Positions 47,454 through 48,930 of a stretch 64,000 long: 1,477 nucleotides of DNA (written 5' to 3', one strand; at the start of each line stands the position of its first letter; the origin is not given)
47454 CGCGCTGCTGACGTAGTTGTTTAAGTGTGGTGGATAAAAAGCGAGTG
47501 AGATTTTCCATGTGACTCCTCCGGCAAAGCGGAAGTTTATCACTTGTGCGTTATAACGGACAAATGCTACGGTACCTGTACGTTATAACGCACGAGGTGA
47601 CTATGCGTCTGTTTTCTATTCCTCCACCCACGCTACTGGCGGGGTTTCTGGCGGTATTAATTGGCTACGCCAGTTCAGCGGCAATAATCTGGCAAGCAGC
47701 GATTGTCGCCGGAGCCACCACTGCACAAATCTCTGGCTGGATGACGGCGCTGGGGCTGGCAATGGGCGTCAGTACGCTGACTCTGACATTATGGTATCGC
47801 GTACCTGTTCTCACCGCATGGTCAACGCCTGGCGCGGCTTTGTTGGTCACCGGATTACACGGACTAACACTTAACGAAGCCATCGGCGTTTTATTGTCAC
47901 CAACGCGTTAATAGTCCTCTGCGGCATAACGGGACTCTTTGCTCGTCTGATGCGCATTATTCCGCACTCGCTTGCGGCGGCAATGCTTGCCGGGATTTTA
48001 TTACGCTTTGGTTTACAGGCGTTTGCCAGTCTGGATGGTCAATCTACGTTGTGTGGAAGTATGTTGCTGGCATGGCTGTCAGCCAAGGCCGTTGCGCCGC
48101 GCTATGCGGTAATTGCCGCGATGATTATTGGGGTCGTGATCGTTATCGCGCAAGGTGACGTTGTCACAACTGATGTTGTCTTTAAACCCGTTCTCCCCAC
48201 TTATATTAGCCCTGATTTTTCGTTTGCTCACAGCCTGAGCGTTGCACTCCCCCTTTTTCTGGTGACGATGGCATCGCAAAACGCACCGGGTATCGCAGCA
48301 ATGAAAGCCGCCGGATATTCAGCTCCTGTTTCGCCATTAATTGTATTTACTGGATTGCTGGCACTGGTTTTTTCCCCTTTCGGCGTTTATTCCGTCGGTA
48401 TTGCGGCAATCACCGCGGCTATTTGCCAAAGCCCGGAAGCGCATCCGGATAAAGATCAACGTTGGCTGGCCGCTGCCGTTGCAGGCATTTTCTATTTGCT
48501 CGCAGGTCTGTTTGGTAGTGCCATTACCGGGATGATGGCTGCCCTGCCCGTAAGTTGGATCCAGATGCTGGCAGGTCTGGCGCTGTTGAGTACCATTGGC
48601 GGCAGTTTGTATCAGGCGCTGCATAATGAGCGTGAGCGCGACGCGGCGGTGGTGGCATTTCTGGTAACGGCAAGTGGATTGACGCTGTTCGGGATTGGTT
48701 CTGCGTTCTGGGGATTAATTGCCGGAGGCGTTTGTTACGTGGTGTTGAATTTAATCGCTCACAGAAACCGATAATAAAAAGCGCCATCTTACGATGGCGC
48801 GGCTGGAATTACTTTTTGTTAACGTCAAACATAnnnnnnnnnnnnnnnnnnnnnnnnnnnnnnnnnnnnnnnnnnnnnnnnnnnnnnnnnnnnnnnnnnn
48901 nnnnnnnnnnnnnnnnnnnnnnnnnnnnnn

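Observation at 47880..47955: Frameshift in a homopolymeric T-run splits the BenE-family transporter gene ydcO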

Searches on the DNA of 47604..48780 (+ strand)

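Call 3: search_dna_similar(query=window:47604-48780:+, collection=ecoli_genomes, mode=near, max_rows=30)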
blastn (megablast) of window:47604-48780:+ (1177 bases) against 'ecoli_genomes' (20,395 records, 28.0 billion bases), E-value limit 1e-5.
Records with a match: 5411; places in all: 5441; records where one place covers at least 80% of the query: 5383.
Genomes with a match: 5411 of 5426; with a place that covers at least 80% of the query: 5383. Places per genome that has any: lowest 1, median 1, highest 2. On chromosomes: 5436 places; on plasmids: 5.
Best place of each record, by identity: >=99% 27; 95-99% 5365; 90-95% 19.
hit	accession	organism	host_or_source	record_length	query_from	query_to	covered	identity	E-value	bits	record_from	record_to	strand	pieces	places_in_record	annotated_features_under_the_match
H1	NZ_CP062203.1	Escherichia coli strain K_EC180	swine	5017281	1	1177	100%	100.0%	0e+0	2174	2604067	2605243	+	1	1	ydcO: BenE family transporter YdcO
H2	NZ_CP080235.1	Escherichia coli O139:H1 strain W13-16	Sus scrofa scrofa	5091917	1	1177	100%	100.0%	0e+0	2174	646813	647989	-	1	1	ydcO: BenE family transporter YdcO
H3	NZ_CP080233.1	Escherichia coli O139:H1 strain P15-25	Sus scrofa domesticus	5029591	1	1177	100%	100.0%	0e+0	2174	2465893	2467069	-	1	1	ydcO: BenE family transporter YdcO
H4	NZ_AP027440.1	Escherichia coli strain EC556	Sus scrofa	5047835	1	1177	100%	100.0%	0e+0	2174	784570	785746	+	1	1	ydcO: BenE family transporter YdcO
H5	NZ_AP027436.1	Escherichia coli strain EC571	Sus scrofa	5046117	1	1177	100%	100.0%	0e+0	2174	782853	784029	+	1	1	ydcO: BenE family transporter YdcO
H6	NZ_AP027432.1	Escherichia coli strain EC581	Sus scrofa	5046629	1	1177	100%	100.0%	0e+0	2174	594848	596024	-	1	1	ydcO: BenE family transporter YdcO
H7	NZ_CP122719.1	Escherichia coli strain ETEC1748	Sus scrofa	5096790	1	1177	100%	100.0%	0e+0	2174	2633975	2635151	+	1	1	ydcO: BenE family transporter YdcO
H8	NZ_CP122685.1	Escherichia coli strain ETEC4067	Sus scrofa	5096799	1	1177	100%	100.0%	0e+0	2174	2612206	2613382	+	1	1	ydcO: BenE family transporter YdcO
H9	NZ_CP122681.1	Escherichia coli strain ETEC4068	Sus scrofa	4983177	1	1177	100%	100.0%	0e+0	2174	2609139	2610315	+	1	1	ydcO: BenE family transporter YdcO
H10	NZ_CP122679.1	Escherichia coli strain ETEC4069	Sus scrofa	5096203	1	1177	100%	100.0%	0e+0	2174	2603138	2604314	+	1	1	ydcO: BenE family transporter YdcO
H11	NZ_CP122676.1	Escherichia coli strain ETEC4070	Sus scrofa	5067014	1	1177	100%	100.0%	0e+0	2174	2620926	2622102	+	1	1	ydcO: BenE family transporter YdcO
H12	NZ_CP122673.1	Escherichia coli strain ETEC4071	Sus scrofa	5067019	1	1177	100%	100.0%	0e+0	2174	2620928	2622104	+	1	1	ydcO: BenE family transporter YdcO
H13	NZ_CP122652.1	Escherichia coli strain ETEC4075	Sus scrofa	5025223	1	1177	100%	100.0%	0e+0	2174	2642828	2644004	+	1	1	ydcO: BenE family transporter YdcO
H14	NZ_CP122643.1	Escherichia coli strain ETEC4079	Sus scrofa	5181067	1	1177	100%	100.0%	0e+0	2174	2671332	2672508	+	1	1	ydcO: BenE family transporter YdcO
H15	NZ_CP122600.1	Escherichia coli strain ETEC6333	Sus scrofa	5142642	1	1177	100%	100.0%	0e+0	2174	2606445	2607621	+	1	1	ydcO: BenE family transporter YdcO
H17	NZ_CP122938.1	Escherichia coli strain ETEC1701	Sus scrofa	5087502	1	1177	100%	99.9%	0e+0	2167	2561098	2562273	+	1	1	ydcO: BenE family transporter YdcO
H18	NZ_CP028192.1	Escherichia coli strain CFSAN018748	tissue and/or biological fluid swine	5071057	1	1175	100%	99.4%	0e+0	2132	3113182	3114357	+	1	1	ydcO: BenE family transporter YdcO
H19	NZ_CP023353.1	Escherichia coli strain 746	canine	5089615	1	1177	100%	99.2%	0e+0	2119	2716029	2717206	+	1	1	ydcO: BenE family transporter YdcO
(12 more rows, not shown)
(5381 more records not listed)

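Call 6: get_annotated_region(hit=H1, flank=3000)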
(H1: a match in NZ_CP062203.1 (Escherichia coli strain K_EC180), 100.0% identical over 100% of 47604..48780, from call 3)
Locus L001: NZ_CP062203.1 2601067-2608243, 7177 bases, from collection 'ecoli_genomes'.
description: Escherichia coli strain K_EC180 chromosome, complete genome
organism: Escherichia coli strain K_EC180 (NCBI taxid 562)
replicon: chromosome; assembly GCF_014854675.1
host: swine; source: feces; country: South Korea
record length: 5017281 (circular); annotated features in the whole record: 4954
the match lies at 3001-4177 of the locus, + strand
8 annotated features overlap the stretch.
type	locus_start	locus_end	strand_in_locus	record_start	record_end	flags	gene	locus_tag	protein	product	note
CDS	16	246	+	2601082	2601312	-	yncJ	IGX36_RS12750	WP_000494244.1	YncJ family protein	-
CDS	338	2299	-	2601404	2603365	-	rlhA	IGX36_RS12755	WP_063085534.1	23S rRNA 5-hydroxycytidine C2501 synthase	-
CDS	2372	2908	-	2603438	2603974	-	sutR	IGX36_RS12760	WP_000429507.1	DNA-binding transcriptional regulator SutR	-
CDS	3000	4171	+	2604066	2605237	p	ydcO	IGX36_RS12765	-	BenE family transporter YdcO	frameshifted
CDS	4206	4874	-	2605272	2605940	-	ydcL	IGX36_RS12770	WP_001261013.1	DUF3313 domain-containing protein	-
CDS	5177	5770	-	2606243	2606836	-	tehB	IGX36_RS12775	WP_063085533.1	tellurite resistance methyltransferase TehB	-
CDS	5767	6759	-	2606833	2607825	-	tehA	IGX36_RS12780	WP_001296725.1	dicarboxylate transporter/tellurite-resistance protein TehA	-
CDS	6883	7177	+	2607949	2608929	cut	ydcK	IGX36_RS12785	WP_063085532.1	YdcK family protein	-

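Call 7: get_annotated_region(hit=H19, flank=3000)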
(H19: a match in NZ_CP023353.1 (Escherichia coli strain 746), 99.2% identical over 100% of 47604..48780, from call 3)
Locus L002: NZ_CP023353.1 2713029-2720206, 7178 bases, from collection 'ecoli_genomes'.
description: Escherichia coli strain 746 chromosome, complete genome
organism: Escherichia coli strain 746 (NCBI taxid 562)
replicon: chromosome; assembly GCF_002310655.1
host: canine; source: missing; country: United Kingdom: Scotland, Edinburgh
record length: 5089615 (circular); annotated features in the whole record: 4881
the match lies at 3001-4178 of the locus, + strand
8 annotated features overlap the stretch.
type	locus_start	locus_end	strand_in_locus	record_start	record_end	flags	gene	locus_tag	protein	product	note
CDS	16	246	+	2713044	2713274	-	yncJ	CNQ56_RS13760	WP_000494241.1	YncJ family protein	-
CDS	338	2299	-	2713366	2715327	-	rlhA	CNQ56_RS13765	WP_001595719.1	23S rRNA 5-hydroxycytidine C2501 synthase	-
CDS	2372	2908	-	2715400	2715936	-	sutR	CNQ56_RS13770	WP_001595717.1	DNA-binding transcriptional regulator SutR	-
CDS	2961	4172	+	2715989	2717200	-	ydcO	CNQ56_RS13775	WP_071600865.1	BenE family transporter YdcO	-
CDS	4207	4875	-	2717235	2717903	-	ydcL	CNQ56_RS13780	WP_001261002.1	DUF3313 domain-containing protein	-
CDS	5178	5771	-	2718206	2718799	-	tehB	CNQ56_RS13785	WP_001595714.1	tellurite resistance methyltransferase TehB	-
CDS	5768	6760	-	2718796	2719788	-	tehA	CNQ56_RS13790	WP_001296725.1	dicarboxylate transporter/tellurite-resistance protein TehA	-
CDS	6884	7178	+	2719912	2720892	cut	ydcK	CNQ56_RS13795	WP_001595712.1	YdcK family protein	-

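Call 8: get_annotated_region(hit=H17, flank=500)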
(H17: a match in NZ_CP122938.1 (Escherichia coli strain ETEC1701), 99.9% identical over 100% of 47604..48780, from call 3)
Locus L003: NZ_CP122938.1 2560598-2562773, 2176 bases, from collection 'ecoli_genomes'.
description: Escherichia coli strain ETEC1701 chromosome, complete genome
organism: Escherichia coli strain ETEC1701 (NCBI taxid 562)
replicon: chromosome; assembly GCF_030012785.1
host: Sus scrofa; source: feces; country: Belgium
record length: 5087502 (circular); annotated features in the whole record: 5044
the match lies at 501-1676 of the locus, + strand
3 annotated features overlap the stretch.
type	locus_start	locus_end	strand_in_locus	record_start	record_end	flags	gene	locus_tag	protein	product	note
CDS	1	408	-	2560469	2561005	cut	sutR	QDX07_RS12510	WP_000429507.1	DNA-binding transcriptional regulator SutR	-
CDS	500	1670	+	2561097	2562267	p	ydcO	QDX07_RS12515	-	BenE family transporter YdcO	frameshifted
CDS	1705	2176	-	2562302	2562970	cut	ydcL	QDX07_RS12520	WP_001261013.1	DUF3313 domain-containing protein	-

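Call 9: get_annotated_region(hit=H18, flank=500)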
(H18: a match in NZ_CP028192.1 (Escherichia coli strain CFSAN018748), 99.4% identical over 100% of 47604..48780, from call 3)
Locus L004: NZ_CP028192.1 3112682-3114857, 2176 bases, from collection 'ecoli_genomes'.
description: Escherichia coli strain CFSAN018748 chromosome, complete genome
organism: Escherichia coli strain CFSAN018748 (NCBI taxid 562)
replicon: chromosome; assembly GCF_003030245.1
host: -; source: tissue and/or biological fluid swine; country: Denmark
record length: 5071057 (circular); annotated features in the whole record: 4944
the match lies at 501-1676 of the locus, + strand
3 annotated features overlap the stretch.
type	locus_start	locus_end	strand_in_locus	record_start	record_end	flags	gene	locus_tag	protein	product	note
CDS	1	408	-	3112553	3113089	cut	sutR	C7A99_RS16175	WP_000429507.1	DNA-binding transcriptional regulator SutR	-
CDS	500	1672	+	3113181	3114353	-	ydcO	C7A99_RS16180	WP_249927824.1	BenE family transporter YdcO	-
CDS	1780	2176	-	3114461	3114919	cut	tnpA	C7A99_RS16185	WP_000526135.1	IS200/IS605-like element IS200C family transposase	-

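Call 11: search_dna_similar(query=window:47871-47910:+, collection=ecoli_genomes, mode=near, max_rows=60, max_evalue=0.01)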
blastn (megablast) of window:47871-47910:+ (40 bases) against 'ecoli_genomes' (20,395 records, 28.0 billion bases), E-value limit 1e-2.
Records with a match: 17; places in all: 17; records where one place covers at least 80% of the query: 17.
Genomes with a match: 17 of 5426; with a place that covers at least 80% of the query: 17. Places per genome that has any: lowest 1, median 1, highest 1. On chromosomes: 17 places; on plasmids: 0.
Best place of each record, by identity: >=99% 17.
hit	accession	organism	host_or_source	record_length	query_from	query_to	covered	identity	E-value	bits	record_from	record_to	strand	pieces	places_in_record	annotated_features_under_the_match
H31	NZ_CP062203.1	Escherichia coli strain K_EC180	swine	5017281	1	40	100%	100.0%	9e-12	75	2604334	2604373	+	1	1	ydcO: BenE family transporter YdcO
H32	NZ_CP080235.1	Escherichia coli O139:H1 strain W13-16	Sus scrofa scrofa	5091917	1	40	100%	100.0%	9e-12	75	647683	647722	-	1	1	ydcO: BenE family transporter YdcO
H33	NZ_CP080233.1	Escherichia coli O139:H1 strain P15-25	Sus scrofa domesticus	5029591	1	40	100%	100.0%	9e-12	75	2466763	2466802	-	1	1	ydcO: BenE family transporter YdcO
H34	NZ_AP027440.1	Escherichia coli strain EC556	Sus scrofa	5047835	1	40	100%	100.0%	9e-12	75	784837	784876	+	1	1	ydcO: BenE family transporter YdcO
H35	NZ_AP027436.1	Escherichia coli strain EC571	Sus scrofa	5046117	1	40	100%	100.0%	9e-12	75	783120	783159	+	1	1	ydcO: BenE family transporter YdcO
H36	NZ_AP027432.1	Escherichia coli strain EC581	Sus scrofa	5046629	1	40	100%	100.0%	9e-12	75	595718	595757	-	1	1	ydcO: BenE family transporter YdcO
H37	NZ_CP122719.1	Escherichia coli strain ETEC1748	Sus scrofa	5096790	1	40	100%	100.0%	9e-12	75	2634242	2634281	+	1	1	ydcO: BenE family transporter YdcO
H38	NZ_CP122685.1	Escherichia coli strain ETEC4067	Sus scrofa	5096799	1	40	100%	100.0%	9e-12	75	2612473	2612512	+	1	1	ydcO: BenE family transporter YdcO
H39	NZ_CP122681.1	Escherichia coli strain ETEC4068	Sus scrofa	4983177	1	40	100%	100.0%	9e-12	75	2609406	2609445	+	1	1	ydcO: BenE family transporter YdcO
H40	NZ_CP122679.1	Escherichia coli strain ETEC4069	Sus scrofa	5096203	1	40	100%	100.0%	9e-12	75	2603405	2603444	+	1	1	ydcO: BenE family transporter YdcO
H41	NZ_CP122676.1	Escherichia coli strain ETEC4070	Sus scrofa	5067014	1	40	100%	100.0%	9e-12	75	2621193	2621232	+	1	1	ydcO: BenE family transporter YdcO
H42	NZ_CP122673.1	Escherichia coli strain ETEC4071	Sus scrofa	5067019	1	40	100%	100.0%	9e-12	75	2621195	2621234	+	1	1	ydcO: BenE family transporter YdcO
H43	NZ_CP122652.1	Escherichia coli strain ETEC4075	Sus scrofa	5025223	1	40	100%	100.0%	9e-12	75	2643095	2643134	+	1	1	ydcO: BenE family transporter YdcO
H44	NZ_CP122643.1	Escherichia coli strain ETEC4079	Sus scrofa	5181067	1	40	100%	100.0%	9e-12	75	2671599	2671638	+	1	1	ydcO: BenE family transporter YdcO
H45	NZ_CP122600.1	Escherichia coli strain ETEC6333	Sus scrofa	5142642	1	40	100%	100.0%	9e-12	75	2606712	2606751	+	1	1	ydcO: BenE family transporter YdcO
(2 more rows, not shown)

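Call 12: search_dna_similar(query=L004:767-807:+, collection=ecoli_genomes, mode=near, max_rows=5, max_evalue=0.01)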
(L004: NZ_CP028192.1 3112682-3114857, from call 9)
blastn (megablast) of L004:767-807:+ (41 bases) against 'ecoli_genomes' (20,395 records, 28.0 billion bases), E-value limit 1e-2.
Records with a match: 5198; places in all: 5198; records where one place covers at least 80% of the query: 5198.
Genomes with a match: 5198 of 5426; with a place that covers at least 80% of the query: 5198. Places per genome that has any: lowest 1, median 1, highest 1. On chromosomes: 5193 places; on plasmids: 5.
Best place of each record, by identity: >=99% 4690; 95-99% 508.
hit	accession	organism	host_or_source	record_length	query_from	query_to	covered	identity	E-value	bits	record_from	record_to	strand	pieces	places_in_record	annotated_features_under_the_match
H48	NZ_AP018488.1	Escherichia coli O157:H7 strain PV15-279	Homo sapiens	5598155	1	41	100%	100.0%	3e-12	77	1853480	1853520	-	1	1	ydcO: BenE family transporter YdcO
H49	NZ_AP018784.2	Escherichia coli strain SK1144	-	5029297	1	41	100%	100.0%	3e-12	77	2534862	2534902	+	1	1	ydcO: BenE family transporter YdcO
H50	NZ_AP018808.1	Escherichia coli strain E2865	Bos taurus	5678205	1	41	100%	100.0%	3e-12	77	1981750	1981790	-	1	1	ydcO: BenE family transporter YdcO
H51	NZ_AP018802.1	Escherichia coli strain E2863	Bos taurus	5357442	1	41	100%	100.0%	3e-12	77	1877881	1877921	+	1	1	ydcO: BenE family transporter YdcO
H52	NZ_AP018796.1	Escherichia coli strain E2855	Bos taurus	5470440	1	41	100%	100.0%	3e-12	77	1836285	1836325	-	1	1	ydcO: BenE family transporter YdcO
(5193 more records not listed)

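Call 26: get_annotated_region(hit=H2, flank=200)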
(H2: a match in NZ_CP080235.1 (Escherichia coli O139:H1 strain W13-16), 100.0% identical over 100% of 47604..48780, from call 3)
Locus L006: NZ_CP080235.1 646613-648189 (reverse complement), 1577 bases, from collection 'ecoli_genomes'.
description: Escherichia coli O139:H1 strain W13-16 chromosome, complete genome
organism: Escherichia coli O139:H1 strain W13-16 (NCBI taxid 2861805)
replicon: chromosome; assembly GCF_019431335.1
host: Sus scrofa scrofa; source: wild boar; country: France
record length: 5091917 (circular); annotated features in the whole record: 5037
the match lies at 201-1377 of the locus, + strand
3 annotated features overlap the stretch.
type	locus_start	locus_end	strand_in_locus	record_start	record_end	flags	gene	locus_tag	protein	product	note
CDS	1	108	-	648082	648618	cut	sutR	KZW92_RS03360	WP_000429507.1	DNA-binding transcriptional regulator SutR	-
CDS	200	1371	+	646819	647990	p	ydcO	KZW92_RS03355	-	BenE family transporter YdcO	frameshifted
CDS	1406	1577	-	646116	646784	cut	ydcL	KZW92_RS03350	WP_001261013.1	DUF3313 domain-containing protein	-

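Call 27: get_annotated_region(hit=H4, flank=200)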
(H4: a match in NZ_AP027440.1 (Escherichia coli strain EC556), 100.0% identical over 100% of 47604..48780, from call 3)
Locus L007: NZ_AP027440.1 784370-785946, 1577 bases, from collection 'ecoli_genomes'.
description: Escherichia coli strain EC556 isolate EC556 chromosome, complete genome
organism: Escherichia coli strain EC556 (NCBI taxid 562)
replicon: chromosome; assembly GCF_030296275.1
host: Sus scrofa; source: feces; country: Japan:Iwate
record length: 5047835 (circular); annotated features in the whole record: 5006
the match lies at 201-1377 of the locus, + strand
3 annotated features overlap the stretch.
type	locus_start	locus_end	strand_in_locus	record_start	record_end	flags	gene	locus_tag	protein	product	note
CDS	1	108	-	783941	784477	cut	sutR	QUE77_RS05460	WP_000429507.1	DNA-binding transcriptional regulator SutR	-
CDS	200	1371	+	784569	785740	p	ydcO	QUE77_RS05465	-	BenE family transporter YdcO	frameshifted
CDS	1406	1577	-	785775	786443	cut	ydcL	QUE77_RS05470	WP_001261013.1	DUF3313 domain-containing protein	-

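Call 28: get_annotated_region(hit=H3, flank=200)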
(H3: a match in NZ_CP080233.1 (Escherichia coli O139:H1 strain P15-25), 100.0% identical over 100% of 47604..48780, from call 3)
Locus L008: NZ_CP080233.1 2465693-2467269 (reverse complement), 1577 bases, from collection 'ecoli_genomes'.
description: Escherichia coli O139:H1 strain P15-25 chromosome, complete genome
organism: Escherichia coli O139:H1 strain P15-25 (NCBI taxid 2861805)
replicon: chromosome; assembly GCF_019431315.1
host: Sus scrofa domesticus; source: clinical sample; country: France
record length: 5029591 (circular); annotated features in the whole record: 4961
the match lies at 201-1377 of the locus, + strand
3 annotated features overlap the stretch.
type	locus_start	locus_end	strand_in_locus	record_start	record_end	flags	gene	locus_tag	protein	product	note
CDS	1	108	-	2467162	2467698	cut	sutR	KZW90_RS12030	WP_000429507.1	DNA-binding transcriptional regulator SutR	-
CDS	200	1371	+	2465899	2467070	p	ydcO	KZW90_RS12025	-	BenE family transporter YdcO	frameshifted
CDS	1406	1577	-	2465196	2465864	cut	ydcL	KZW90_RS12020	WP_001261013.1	DUF3313 domain-containing protein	-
